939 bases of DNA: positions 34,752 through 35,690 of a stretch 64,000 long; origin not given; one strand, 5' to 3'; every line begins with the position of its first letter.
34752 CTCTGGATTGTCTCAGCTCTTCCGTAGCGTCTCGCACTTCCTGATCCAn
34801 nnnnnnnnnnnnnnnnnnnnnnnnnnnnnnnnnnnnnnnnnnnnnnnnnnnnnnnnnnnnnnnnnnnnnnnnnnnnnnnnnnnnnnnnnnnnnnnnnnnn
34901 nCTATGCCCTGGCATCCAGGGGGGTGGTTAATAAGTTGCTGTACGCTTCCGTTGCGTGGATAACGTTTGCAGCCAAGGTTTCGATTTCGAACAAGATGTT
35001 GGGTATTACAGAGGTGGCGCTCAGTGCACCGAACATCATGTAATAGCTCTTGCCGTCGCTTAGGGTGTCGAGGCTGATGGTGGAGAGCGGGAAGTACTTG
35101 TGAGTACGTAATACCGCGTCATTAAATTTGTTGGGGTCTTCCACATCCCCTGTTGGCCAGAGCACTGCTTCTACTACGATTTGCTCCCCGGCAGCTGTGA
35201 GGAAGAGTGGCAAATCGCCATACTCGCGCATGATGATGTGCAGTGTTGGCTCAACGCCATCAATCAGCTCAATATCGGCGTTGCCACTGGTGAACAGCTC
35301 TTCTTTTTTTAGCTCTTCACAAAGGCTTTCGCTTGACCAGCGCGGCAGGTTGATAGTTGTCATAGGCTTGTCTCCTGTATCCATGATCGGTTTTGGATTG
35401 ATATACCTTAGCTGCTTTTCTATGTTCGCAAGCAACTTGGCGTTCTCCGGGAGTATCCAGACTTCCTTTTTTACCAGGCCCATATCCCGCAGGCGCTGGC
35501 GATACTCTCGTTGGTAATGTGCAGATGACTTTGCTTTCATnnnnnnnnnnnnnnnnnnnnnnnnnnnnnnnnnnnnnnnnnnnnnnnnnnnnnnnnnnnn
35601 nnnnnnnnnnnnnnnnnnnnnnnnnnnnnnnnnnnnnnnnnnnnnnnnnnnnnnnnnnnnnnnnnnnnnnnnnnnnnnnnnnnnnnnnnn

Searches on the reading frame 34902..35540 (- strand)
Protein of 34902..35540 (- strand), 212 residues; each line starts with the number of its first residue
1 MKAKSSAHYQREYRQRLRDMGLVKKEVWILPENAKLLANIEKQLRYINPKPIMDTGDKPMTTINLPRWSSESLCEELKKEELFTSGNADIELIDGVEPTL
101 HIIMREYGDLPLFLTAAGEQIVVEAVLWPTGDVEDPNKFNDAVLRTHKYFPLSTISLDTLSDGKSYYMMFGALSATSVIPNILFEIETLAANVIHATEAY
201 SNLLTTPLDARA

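Call 7: search_protein_families(library=pfam, proteins=[window:34902-35540:-], max_evalue=0.01)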
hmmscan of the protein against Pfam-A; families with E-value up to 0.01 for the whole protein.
window:34902-35540:- (212 aa): 1 family
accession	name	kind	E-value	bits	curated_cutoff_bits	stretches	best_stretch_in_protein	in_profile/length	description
PF09938.14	DUF2170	-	1.7e-48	164.3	27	1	68-202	2-135/137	Uncharacterized protein conserved in bacteria (DUF2170)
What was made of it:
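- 34902..35540 (-): 212-aa DUF2170 / BacA-like first gene of the operon. Pfam DUF2170 E 1.7e-48 (call 7).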

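Call 31: search_protein_families(library=ncbifam, proteins=[window:34902-35540:-], max_evalue=1)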
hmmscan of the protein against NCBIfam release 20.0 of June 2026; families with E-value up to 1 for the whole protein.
window:34902-35540:- (212 aa): 2 families
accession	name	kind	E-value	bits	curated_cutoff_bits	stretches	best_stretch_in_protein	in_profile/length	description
NF050185.1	BflmRegBacAPseudo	equivalog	3.7e-94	313.9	300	1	1-205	1-203/206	biofilm formation regulator BacA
NF041430.1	UrfF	equivalog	0.026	14.6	100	1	3-45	14-56/68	plasmid repression protein F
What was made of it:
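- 34902..35540 (-): NCBIfam NF050185 'biofilm formation regulator BacA', 313.9 bits against a cutoff of 300 (call 31).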

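Call 54: search_protein_families(library=padloc, proteins=[window:34902-35540:-], max_evalue=0.01)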
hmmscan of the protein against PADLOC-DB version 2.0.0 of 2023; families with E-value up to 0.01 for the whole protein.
window:34902-35540:- (212 aa): 0 families
